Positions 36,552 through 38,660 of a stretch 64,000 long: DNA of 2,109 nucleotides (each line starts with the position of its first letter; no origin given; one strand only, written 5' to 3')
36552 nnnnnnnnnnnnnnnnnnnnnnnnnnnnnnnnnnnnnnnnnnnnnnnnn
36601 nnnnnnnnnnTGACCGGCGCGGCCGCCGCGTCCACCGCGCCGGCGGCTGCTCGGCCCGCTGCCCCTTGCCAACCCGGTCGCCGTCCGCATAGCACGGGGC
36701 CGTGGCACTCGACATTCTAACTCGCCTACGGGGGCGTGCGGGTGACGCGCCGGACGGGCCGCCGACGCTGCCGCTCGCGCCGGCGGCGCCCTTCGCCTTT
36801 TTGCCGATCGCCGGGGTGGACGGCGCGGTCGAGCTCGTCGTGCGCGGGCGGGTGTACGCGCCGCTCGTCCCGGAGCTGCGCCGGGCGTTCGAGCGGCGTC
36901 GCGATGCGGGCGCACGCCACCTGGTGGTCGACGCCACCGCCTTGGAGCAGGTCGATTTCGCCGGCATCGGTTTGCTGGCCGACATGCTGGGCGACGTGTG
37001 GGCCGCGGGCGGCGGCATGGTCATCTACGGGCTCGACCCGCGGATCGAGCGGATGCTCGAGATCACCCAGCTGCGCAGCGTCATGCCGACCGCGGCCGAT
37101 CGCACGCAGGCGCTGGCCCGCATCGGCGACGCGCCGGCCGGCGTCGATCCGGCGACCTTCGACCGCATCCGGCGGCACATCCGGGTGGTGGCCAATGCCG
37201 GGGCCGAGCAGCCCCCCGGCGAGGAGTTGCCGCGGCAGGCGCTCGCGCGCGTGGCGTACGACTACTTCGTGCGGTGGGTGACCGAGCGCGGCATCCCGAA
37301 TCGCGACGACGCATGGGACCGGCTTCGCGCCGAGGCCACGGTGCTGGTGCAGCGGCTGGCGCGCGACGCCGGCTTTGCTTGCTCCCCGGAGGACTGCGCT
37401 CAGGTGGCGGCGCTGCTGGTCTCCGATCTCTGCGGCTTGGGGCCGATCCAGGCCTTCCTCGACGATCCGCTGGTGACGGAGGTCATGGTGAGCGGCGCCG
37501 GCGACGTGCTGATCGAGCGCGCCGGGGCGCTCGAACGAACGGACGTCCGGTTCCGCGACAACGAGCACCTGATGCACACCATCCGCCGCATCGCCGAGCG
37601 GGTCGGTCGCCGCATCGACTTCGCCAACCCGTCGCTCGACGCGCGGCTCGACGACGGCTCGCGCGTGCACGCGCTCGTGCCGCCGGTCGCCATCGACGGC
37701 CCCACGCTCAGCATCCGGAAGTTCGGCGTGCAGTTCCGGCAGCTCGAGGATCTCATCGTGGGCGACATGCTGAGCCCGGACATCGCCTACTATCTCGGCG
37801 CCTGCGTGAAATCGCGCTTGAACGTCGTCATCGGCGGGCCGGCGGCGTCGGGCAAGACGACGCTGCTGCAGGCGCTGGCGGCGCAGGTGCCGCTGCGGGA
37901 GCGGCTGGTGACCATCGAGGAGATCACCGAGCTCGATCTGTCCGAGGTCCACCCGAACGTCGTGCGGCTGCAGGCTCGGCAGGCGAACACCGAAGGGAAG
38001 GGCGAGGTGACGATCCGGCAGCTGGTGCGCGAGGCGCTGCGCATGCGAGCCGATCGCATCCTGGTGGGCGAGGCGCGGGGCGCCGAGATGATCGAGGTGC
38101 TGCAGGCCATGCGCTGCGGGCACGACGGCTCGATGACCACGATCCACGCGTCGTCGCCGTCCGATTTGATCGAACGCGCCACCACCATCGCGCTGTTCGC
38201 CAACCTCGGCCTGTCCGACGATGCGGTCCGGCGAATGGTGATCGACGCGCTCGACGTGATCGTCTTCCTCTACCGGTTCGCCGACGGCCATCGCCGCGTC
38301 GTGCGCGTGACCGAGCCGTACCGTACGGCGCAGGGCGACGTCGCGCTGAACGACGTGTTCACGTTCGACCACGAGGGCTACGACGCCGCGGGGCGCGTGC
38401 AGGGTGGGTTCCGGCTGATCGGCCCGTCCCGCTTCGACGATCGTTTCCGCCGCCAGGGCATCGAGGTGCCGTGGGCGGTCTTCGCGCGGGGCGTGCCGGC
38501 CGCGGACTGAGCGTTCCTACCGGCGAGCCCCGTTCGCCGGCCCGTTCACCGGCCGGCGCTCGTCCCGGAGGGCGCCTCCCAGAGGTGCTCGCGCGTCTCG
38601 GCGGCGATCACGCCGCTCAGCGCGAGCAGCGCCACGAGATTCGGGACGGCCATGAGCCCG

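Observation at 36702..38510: Orphan CpaF/TadA-family secretion ATPase fused to an N-terminal STAS domain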

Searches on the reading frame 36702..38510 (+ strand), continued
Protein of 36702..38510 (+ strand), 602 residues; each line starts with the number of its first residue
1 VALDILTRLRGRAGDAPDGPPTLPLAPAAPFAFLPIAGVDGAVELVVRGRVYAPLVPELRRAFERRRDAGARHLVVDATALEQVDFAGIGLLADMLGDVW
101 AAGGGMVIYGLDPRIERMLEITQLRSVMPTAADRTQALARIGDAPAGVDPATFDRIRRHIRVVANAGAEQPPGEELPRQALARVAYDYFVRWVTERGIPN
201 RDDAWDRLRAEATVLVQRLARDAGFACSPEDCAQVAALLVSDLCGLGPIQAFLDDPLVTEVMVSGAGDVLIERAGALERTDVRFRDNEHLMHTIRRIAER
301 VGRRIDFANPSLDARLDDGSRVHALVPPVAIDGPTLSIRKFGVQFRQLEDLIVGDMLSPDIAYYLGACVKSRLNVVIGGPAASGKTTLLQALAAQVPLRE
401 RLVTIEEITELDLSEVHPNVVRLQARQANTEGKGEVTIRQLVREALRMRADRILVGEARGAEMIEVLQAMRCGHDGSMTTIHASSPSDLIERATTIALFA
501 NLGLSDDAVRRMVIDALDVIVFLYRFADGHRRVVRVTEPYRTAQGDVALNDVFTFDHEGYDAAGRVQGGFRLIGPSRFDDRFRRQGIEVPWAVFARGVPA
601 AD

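Call 83: search_protein_families(library=pfam, proteins=[P0255, P0216, P0283, P0315, P0198, P0201, P0205, P0226, P0298, P0204], max_evalue=0.001)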
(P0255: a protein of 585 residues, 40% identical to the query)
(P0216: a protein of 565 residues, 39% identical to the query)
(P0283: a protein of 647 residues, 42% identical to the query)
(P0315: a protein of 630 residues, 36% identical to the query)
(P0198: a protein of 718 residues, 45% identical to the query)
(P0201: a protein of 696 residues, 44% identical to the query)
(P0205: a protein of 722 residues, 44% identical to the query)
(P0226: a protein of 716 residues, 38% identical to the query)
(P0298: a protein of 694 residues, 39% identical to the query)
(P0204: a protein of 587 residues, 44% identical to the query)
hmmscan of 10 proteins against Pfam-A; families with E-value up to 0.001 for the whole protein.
P0255 (585 aa): 5 families
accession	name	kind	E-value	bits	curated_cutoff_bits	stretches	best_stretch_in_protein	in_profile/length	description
PF00437.27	T2SSE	-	5.2e-66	223.2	24.9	1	235-510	4-276/370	Type II/IV secretion system protein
PF13521.12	AAA_28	-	5e-05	24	27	1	365-401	2-34/164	AAA domain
PF07724.20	AAA_2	-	0.00017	22.1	27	0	363-425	4-65/166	AAA domain (Cdc48 subfamily)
PF13555.12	AAA_29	-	0.00057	20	27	0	364-387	24-47/61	P-loop containing region of AAA domain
PF00005.33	ABC_tran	-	0.00074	20.6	25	0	365-397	14-46/137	ABC transporter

P0216 (565 aa): 6 families
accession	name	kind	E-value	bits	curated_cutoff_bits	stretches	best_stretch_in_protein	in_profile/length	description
PF00437.27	T2SSE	-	1.5e-64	218.5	24.9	1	206-493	3-287/370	Type II/IV secretion system protein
PF00498.31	FHA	-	4.7e-12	46.6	20.7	1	24-88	3-67/67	FHA domain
PF16697.10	Yop-YscD_cpl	-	6.1e-09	36.5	33.2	1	6-96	3-92/94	Inner membrane component of T3SS, cytoplasmic domain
PF13521.12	AAA_28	-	7.2e-06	26.7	27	0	337-371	2-32/164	AAA domain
PF00005.33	ABC_tran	-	4.3e-05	24.6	25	1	327-369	4-46/137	ABC transporter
PF13191.12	AAA_16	-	0.00076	20.5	32.6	0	333-373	23-63/167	AAA ATPase domain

P0283 (647 aa): 2 families
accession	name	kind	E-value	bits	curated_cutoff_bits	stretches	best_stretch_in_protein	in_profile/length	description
PF00437.27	T2SSE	-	3.9e-59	200.6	24.9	1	310-578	4-279/370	Type II/IV secretion system protein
PF06414.18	Zeta_toxin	-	0.00055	19.9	22.3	0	438-489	17-67/199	Zeta toxin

P0315 (630 aa): 2 families
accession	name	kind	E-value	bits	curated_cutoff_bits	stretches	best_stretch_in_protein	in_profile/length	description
PF00437.27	T2SSE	-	4.2e-60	203.8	24.9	1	131-396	5-265/370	Type II/IV secretion system protein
PF01042.26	Ribonuc_L-PSP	-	1.6e-14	54.4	27.3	1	518-624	13-119/121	Endoribonuclease L-PSP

P0198 (718 aa): 5 families
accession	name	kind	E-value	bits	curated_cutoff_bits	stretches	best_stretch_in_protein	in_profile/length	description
PF00437.27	T2SSE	-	1.9e-60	204.9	24.9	1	363-658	3-288/370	Type II/IV secretion system protein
PF01656.29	CbiA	-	1.6e-10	41.5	25.4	1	6-209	1-114/125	CobQ/CobB/MinD/ParA nucleotide binding domain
PF13614.12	AAA_31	-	1.5e-08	35.2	27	1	6-167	4-167/177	AAA domain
PF10609.15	ParA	-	1.7e-05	24.8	27.1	1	5-94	5-97/246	NUBPL iron-transfer P-loop NTPase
PF00005.33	ABC_tran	-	0.00043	21.3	25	0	490-539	10-63/137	ABC transporter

P0201 (696 aa): 6 families
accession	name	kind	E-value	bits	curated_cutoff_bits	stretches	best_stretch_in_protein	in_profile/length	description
PF00437.27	T2SSE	-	7.4e-66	222.7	24.9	1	351-634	3-284/370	Type II/IV secretion system protein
PF13614.12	AAA_31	-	6.8e-11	42.9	27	1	3-147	2-155/177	AAA domain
PF01656.29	CbiA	-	9.7e-11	42.1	25.4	1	5-118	1-54/125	CobQ/CobB/MinD/ParA nucleotide binding domain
PF06564.18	CBP_BcsQ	-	8e-05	22.7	21.3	1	3-53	2-51/234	Cellulose biosynthesis protein BcsQ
PF00005.33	ABC_tran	-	0.00035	21.6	25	0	482-515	14-47/137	ABC transporter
PF13191.12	AAA_16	-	0.00045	21.2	32.6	0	472-518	16-63/167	AAA ATPase domain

P0205 (722 aa): 7 families
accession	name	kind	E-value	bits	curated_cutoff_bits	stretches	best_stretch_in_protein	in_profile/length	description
PF00437.27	T2SSE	-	9.6e-66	222.4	24.9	1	370-647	3-275/370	Type II/IV secretion system protein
PF01656.29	CbiA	-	5.8e-12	46.1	25.4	1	6-214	1-119/125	CobQ/CobB/MinD/ParA nucleotide binding domain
PF13614.12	AAA_31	-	9.2e-09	35.9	27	1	4-164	2-164/177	AAA domain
PF10609.15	ParA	-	1.3e-06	28.5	27.1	1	4-43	4-42/246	NUBPL iron-transfer P-loop NTPase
PF13191.12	AAA_16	-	9.5e-05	23.4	32.6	0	487-538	12-63/167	AAA ATPase domain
PF00005.33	ABC_tran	-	0.00022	22.3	25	1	493-538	6-50/137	ABC transporter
PF20720.3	nSTAND3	-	0.00025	21.2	27.2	0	499-520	18-39/155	Novel STAND NTPase 3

P0226 (716 aa): 7 families
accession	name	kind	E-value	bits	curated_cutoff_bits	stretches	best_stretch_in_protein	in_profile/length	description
PF00437.27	T2SSE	-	4.6e-61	207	24.9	1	360-638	4-279/370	Type II/IV secretion system protein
PF13614.12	AAA_31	-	1.5e-11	45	27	1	5-155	2-155/177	AAA domain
PF01656.29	CbiA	-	3.7e-10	40.3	25.4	1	7-211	1-116/125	CobQ/CobB/MinD/ParA nucleotide binding domain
PF10609.15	ParA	-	4.8e-09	36.4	27.1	1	5-241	4-245/246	NUBPL iron-transfer P-loop NTPase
PF06564.18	CBP_BcsQ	-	1.1e-06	28.8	21.3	1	6-150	3-148/234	Cellulose biosynthesis protein BcsQ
PF02374.21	ArsA_ATPase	-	0.00019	21.2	24.3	1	8-39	4-35/305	Anion-transporting ATPase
PF00142.24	Fer4_NifH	-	0.00087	19.3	25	0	11-242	6-245/271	4Fe-4S iron sulfur cluster binding proteins, NifH/frxC family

P0298 (694 aa): 4 families
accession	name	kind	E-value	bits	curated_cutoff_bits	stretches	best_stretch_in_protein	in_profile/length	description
PF00437.27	T2SSE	-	3e-63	214.1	24.9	1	339-614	5-275/370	Type II/IV secretion system protein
PF00498.31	FHA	-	7.1e-27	94.1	20.7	2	21-84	1-67/67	FHA domain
PF16697.10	Yop-YscD_cpl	-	1.9e-17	63.8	33.2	2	16-91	13-91/94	Inner membrane component of T3SS, cytoplasmic domain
PF00005.33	ABC_tran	-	0.00025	22.1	25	1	458-502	4-47/137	ABC transporter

P0204 (587 aa): 4 families
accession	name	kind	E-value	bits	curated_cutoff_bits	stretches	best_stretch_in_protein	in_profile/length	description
PF00437.27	T2SSE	-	1.2e-64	218.7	24.9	1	229-514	4-286/370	Type II/IV secretion system protein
PF00498.31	FHA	-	3.1e-13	50.4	20.7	1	23-88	1-67/67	FHA domain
PF16697.10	Yop-YscD_cpl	-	2.6e-11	44.1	33.2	1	17-94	13-90/94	Inner membrane component of T3SS, cytoplasmic domain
PF00005.33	ABC_tran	-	1.8e-05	25.8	25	1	350-391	5-46/137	ABC transporter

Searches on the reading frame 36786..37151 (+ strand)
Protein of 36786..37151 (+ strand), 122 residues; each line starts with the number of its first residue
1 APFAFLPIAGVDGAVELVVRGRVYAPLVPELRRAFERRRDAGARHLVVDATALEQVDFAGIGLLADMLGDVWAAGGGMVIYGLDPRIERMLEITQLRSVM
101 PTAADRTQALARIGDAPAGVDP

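Call 53: find_homologous_proteins(query=A2, max_evalue=0.00001)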
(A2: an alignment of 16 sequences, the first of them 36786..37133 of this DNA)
Query A2 (16 sequences) (116 aa, profile of the alignment): 56 proteins with E <= 0.00001 among 8000 candidates.
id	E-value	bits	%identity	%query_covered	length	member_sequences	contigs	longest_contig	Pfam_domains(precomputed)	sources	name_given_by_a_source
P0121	2.9e-43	164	35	92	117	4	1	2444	PF01740.27,PF13466.13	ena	-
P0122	3.7e-43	164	37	96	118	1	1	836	PF01740.27,PF13466.13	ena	-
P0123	2.9e-37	145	41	90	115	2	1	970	PF01740.27,PF13466.13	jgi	-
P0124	2.0e-35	139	37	97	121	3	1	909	PF01740.27,PF13466.13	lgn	-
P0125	8.3e-35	137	43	82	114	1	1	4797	PF01740.27,PF13466.13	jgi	jgi:anti-anti-sigma factor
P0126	1.4e-34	136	42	84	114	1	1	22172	PF01740.27,PF13466.13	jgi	jgi:anti-anti-sigma factor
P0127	1.6e-34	136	33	83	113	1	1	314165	PF01740.27,PF13466.13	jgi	jgi:anti-anti-sigma factor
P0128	1.9e-34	136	35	70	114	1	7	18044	PF01740.27,PF13466.13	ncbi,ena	-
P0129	1.5e-33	133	41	82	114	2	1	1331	PF01740.27,PF13466.13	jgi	jgi:anti-anti-sigma factor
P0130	3.9e-33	132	42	82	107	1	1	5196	PF01740.27,PF13466.13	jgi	jgi:anti-anti-sigma factor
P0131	5.8e-33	131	39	82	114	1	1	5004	PF01740.27,PF13466.13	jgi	jgi:anti-anti-sigma factor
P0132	1.1e-32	130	34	82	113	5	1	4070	PF01740.27,PF13466.13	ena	-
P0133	8.1e-31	124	34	86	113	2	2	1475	PF01740.27,PF13466.13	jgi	jgi:anti-anti-sigma factor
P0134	1.3e-30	124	36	81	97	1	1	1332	PF01740.27,PF13466.13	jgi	jgi:anti-anti-sigma factor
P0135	4.9e-30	122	38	81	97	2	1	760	PF01740.27,PF13466.13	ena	-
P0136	5.1e-30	122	31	82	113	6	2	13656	PF01740.27,PF13466.13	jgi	jgi:anti-anti-sigma factor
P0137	5.3e-30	122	27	83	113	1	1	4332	PF01740.27,PF13466.13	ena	-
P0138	9.6e-30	121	37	85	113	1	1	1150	PF01740.27,PF13466.13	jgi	jgi:stage II sporulation protein AA (anti-sigma F factor antagonist)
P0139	9.7e-29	118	33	82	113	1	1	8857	PF01740.27,PF13466.13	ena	-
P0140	6.0e-28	115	37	82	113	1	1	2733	PF01740.27,PF13466.13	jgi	jgi:anti-anti-sigma factor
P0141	1.0e-27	114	32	82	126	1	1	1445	PF01740.27,PF13466.13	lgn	-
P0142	1.6e-26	110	45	80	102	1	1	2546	PF01740.27,PF13466.13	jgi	jgi:anti-anti-sigma factor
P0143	2.2e-26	110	39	77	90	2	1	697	PF01740.27,PF13466.13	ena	-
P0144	6.2e-26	109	35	84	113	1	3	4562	PF01740.27,PF13466.13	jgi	jgi:anti-anti-sigma factor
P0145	1.2e-25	108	38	61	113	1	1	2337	PF01740.27,PF13466.13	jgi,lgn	jgi:anti-anti-sigma factor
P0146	8.5e-25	105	32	56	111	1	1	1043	PF01740.27,PF13466.13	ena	-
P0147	1.4e-23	101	42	76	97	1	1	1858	PF01740.27,PF13466.13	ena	-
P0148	3.6e-21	93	34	59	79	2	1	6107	PF01740.27,PF13466.13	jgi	jgi:anti-anti-sigma factor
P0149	4.6e-17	80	26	85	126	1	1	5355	PF01740.27,PF13466.13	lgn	-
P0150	4.4e-15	74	24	81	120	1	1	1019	PF01740.27,PF13466.13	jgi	jgi:anti-sigma B factor antagonist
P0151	8.5e-15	73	34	79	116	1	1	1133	PF01740.27,PF13466.13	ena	-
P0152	3.0e-14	71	31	72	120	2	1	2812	PF01740.27,PF13466.13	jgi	jgi:anti-sigma B factor antagonist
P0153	3.6e-12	64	31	99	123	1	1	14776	PF01740.27,PF13466.13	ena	-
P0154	2.0e-11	62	26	78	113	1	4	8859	PF01740.27,PF13466.13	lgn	-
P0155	6.1e-11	60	27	91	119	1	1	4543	PF01740.27,PF13466.13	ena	-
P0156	1.4e-10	59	36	69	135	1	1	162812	PF01740.27,PF13466.13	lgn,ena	-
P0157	3.0e-9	55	29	90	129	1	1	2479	PF01740.27,PF13466.13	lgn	-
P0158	7.8e-9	53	27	80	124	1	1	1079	PF01740.27,PF13466.13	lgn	-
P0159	8.2e-9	53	28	97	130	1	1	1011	PF01740.27,PF13466.13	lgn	-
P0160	1.3e-8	53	22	86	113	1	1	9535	PF01740.27,PF13466.13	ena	-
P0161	1.7e-8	52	30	83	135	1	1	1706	PF01740.27,PF13466.13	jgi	-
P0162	3.4e-8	51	29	51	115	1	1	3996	PF01740.27,PF13466.13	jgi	jgi:anti-sigma B factor antagonist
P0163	4.3e-8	51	29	56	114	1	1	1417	PF01740.27,PF13466.13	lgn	-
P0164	6.1e-8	51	34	72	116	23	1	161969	PF01740.27,PF13466.13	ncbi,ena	-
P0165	1.6e-7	49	32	73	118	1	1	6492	PF01740.27,PF13466.13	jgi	jgi:anti-sigma B factor antagonist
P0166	2.6e-7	49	34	68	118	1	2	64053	PF01740.27,PF13466.13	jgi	jgi:anti-sigma B factor antagonist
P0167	2.8e-7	48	33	71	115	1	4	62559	PF01740.27,PF13466.13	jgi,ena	-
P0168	3.0e-7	48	32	70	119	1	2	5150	PF01740.27,PF13466.13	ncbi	-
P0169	6.0e-7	47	32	71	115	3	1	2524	PF01740.27,PF13466.13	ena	-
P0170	6.3e-7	47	32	75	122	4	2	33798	PF01740.27,PF13466.13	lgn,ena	-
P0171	7.6e-7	47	36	65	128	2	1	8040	PF01740.27,PF13466.13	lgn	-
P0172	1.5e-6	46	31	72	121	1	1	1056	PF01740.27,PF13466.13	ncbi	-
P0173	1.7e-6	46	38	50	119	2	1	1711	PF01740.27,PF13466.13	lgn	-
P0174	4.5e-6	45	40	47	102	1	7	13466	PF01740.27,PF13466.13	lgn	-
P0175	6.9e-6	44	28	94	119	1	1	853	PF01740.27,PF13466.13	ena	-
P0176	9.0e-6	44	32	61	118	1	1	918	PF01740.27,PF13466.13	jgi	jgi:anti-sigma B factor antagonist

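Call 73: predict_structure(alignment_id=A5)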
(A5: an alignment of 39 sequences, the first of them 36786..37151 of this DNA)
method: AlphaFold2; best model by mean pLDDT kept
length: 122 residues; sequences in the alignment: 39
mean_pLDDT: 92.7   pTM: 0.85
mean pLDDT of the five models: 92.7, 92.5, 92.2, 91.4, 91.3
residues with pLDDT >= 90: 108; 70-90: 7; 50-70: 4; < 50: 3
segments of 3 or more residues with pLDDT < 50: 119-121
pLDDT, mean of each block of 10 residues (from residue 1): 93 96 96 97 97 96 96 95 95 92 96 70 50
secondary structure, 60 per line:
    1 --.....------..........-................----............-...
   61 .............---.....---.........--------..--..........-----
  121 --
elements in order: E3-7 E14-23 H25-40 E45-56 H58-73 E77-81 H85-93 H106-115

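Call 75: fold_search(model_id=the predicted structure, library=pdb)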
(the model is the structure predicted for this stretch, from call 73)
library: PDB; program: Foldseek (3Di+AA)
matches with E <= 10: 1351; with E <= 0.001: 53
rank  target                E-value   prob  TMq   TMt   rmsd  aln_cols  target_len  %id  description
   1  1tid_B                2.1e-09  1.00  0.83  0.85   2.2       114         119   21  Crystal Structures of the ADP and ATP bound forms of the Bacillus Anti-sigma factor SpoIIAB in complex with the Anti-a (released 2004-06-15)
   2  1th8_B                8.2e-09  1.00  0.83  0.87   1.7       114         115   22  Crystal Structures of the ADP and ATP bound forms of the Bacillus Anti-sigma factor SpoIIAB in complex with the Anti-a (released 2004-06-15)
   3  1tid_D                8.8e-09  1.00  0.83  0.85   2.2       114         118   21  Crystal Structures of the ADP and ATP bound forms of the Bacillus Anti-sigma factor SpoIIAB in complex with the Anti-a (released 2004-06-15)
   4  1til_B                1.0e-08  1.00  0.82  0.85   1.9       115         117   22  Crystal Structures of the ADP and ATP bound forms of the Bacillus Anti-sigma factor SpoIIAB in complex with the Anti-a (released 2004-06-15)
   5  6m36_H                3.1e-08  1.00  0.73  0.88   1.7       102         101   20  The crystal structure of B. subtilis RsbV/RsbW complex in the monoclinic crystal form (released 2020-07-15)
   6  1thn_B                5.2e-08  1.00  0.84  0.89   1.6       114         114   22  Crystal Structures of the ADP and ATP bound forms of the Bacillus Anti-sigma factor SpoIIAB in complex with the Anti-a (released 2004-06-15)
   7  6m36_B                9.3e-08  1.00  0.73  0.88   1.7       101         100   19  The crystal structure of B. subtilis RsbV/RsbW complex in the monoclinic crystal form (released 2020-07-15)
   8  1vc1_A                1.4e-07  1.00  0.76  0.84   2.6       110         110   22  Crystal structure of the TM1442 protein from Thermotoga maritima, a homolog of the Bacillus subtilis general stress re (released 2004-09-28)
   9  4xs5_A                2.3e-07  1.00  0.80  0.82   1.9       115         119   13  Crystal structure of Sulfate transporter/antisigma-factor antagonist STAS from Dyadobacter fermentans DSM 18053 (released 2015-02-11)
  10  4hyl_B                2.7e-07  1.00  0.76  0.80   1.9       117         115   17  The crystal structure of an anti-sigma-factor antagonist from Haliangium ochraceum DSM 14365 (released 2012-11-28)
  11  4hyl_A                3.5e-07  1.00  0.77  0.82   3.1       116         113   19  The crystal structure of an anti-sigma-factor antagonist from Haliangium ochraceum DSM 14365 (released 2012-11-28)
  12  3f43                  4.8e-07  1.00  0.83  0.86   1.5       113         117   16  Crystal structure of a putative anti-sigma factor antagonist (tm1081) from thermotoga maritima at 1.59 A resolution (released 2008-11-25)
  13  6m36_D                4.8e-07  1.00  0.72  0.87   1.7        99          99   19  The crystal structure of B. subtilis RsbV/RsbW complex in the monoclinic crystal form (released 2020-07-15)
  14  4qtp_D                5.5e-07  1.00  0.76  0.81   2.6       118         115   22  Crystal Structure of an Anti-sigma Factor Antagonist from Mycobacterium paratuberculosis (released 2014-07-16)
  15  4qtp_A                7.1e-07  1.00  0.76  0.80   2.7       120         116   23  Crystal Structure of an Anti-sigma Factor Antagonist from Mycobacterium paratuberculosis (released 2014-07-16)
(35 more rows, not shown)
